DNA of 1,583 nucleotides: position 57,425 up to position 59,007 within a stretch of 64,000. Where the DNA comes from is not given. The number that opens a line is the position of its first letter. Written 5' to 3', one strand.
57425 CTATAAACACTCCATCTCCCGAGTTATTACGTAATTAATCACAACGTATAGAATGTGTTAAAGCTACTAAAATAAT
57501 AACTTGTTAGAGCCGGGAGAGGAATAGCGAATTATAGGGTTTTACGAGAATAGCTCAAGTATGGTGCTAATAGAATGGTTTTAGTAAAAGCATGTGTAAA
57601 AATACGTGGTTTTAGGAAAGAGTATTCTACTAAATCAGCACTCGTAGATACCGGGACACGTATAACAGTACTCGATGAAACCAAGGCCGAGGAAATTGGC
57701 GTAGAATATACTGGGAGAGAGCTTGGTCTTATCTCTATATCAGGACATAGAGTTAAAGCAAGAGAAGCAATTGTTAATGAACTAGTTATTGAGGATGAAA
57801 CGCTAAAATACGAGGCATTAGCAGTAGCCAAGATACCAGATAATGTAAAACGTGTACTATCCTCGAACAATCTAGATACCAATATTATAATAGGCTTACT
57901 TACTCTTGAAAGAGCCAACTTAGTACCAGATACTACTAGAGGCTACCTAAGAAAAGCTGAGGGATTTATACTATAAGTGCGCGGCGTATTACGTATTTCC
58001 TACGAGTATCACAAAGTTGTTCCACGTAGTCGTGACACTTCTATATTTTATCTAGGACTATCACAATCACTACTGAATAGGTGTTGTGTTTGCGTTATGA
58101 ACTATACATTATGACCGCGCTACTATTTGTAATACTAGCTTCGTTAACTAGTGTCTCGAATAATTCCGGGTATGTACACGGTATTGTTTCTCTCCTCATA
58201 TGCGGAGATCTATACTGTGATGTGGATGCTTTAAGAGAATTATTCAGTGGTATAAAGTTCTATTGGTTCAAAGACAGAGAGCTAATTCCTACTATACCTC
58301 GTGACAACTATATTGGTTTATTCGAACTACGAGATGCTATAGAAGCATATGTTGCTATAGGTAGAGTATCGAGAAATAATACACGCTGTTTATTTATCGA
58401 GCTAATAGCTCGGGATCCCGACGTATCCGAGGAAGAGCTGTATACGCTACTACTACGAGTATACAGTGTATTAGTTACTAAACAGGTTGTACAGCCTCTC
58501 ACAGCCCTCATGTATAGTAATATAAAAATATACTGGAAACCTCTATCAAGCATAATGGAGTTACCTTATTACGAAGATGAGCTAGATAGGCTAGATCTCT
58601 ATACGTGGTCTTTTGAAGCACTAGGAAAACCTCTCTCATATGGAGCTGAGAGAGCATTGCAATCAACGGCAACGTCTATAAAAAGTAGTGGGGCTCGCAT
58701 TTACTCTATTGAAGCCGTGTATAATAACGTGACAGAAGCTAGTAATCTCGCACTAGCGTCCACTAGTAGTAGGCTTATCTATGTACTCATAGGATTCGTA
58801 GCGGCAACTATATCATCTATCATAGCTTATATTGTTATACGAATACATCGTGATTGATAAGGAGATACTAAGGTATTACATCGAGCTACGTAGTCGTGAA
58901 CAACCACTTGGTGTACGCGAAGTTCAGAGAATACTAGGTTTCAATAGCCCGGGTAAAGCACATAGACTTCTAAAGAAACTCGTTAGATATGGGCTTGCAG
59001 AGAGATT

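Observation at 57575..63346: Candidate envelope proteolysis-control module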

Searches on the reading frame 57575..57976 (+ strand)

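Call 3: search_protein_families(library=pfam, proteins=[window:57575-57976:+], max_evalue=0.01)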
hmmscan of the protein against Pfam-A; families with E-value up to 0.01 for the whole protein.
window:57575-57976:+ (133 aa): 2 families
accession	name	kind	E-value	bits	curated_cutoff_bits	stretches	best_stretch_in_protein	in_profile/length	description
PF13650.11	Asp_protease_2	-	3.7e-07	31.2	24.3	1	19-95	9-78/90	Aspartyl protease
PF13975.11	gag-asp_proteas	-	2e-05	25.5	28.2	1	21-86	11-77/92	gag-polyprotein putative aspartyl protease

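Call 4: search_protein_families(library=ncbifam, proteins=[window:57575-57976:+], max_evalue=0.01)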
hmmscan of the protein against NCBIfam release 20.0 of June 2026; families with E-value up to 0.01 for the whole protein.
window:57575-57976:+ (133 aa): 1 family
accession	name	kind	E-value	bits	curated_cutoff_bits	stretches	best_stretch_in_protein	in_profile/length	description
TIGR02281.1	clan_AA_DTGA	subfamily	0.0034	17.6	57.95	1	21-78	24-82/121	TIGR02281 family clan AA aspartic protease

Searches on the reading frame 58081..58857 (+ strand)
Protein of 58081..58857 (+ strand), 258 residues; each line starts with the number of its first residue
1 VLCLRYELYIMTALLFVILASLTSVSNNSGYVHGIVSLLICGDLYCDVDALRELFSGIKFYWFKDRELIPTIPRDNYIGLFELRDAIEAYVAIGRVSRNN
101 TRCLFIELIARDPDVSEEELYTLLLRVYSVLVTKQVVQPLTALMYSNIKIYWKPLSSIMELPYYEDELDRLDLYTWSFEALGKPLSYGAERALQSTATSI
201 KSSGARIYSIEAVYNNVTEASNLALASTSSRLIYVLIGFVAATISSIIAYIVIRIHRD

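Call 3: search_protein_families(library=pfam, proteins=[window:58081-58857:+], max_evalue=0.01)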
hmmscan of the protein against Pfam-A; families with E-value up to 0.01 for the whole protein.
window:58081-58857:+ (258 aa): 0 families

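Call 4: search_protein_families(library=ncbifam, proteins=[window:58081-58857:+], max_evalue=0.01)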
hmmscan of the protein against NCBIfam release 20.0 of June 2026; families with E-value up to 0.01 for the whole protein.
window:58081-58857:+ (258 aa): 0 families

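Call 20: find_homologous_proteins(query=window:58081-58857:+)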
Query window:58081-58857:+ (258 aa): 1 proteins with E <= 0.001 among 782 candidates.
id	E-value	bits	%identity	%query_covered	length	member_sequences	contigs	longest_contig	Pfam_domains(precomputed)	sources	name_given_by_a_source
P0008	6.7e-159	545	100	99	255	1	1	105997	-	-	-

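Call 31: search_protein_representatives(protein=window:58081-58857:+)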
Query: 258 residues. Proteins with E-value up to 0.001 (for the whole library): 4; up to 1e-10: 1; up to 1e-30: 1. The best 4 are listed.
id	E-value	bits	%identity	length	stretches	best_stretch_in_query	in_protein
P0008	2.1e-159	544.7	100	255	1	4-258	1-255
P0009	2.0e-07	47.2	26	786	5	5-84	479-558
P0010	2.2e-06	43.7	24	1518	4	47-99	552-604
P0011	2.5e-04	37.0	35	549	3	152-242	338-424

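Call 53: predict_structure(protein=window:58081-58857:+)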
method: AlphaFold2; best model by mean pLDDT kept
length: 258 residues; sequences in the alignment: 1
mean_pLDDT: 39.2   pTM: 0.33
mean pLDDT of the five models: 39.2, 35.7, 33.5, 33.1, 32.1
residues with pLDDT >= 90: 0; 70-90: 2; 50-70: 34; < 50: 222
segments of 3 or more residues with pLDDT < 50: 1-76, 84-87, 96-104, 113-122, 125-236
pLDDT, mean of each block of 10 residues (from residue 1): 33 35 27 36 40 39 40 47 50 49 50 47 48 36 33 33 33 29 31 32 32 34 36 47 51 55
secondary structure, 60 per line:
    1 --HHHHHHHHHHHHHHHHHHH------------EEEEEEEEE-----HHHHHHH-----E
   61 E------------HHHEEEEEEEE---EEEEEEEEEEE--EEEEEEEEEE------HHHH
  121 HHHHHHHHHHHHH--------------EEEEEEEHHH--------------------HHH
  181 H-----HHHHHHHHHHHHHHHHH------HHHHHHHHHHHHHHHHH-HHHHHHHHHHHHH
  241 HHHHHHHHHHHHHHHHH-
elements in order: H3-21 E34-42 H48-54 E77-84 E88-98 E101-110 H117-133 E148-154 H178-181 H187-203 H210-226 H228-257
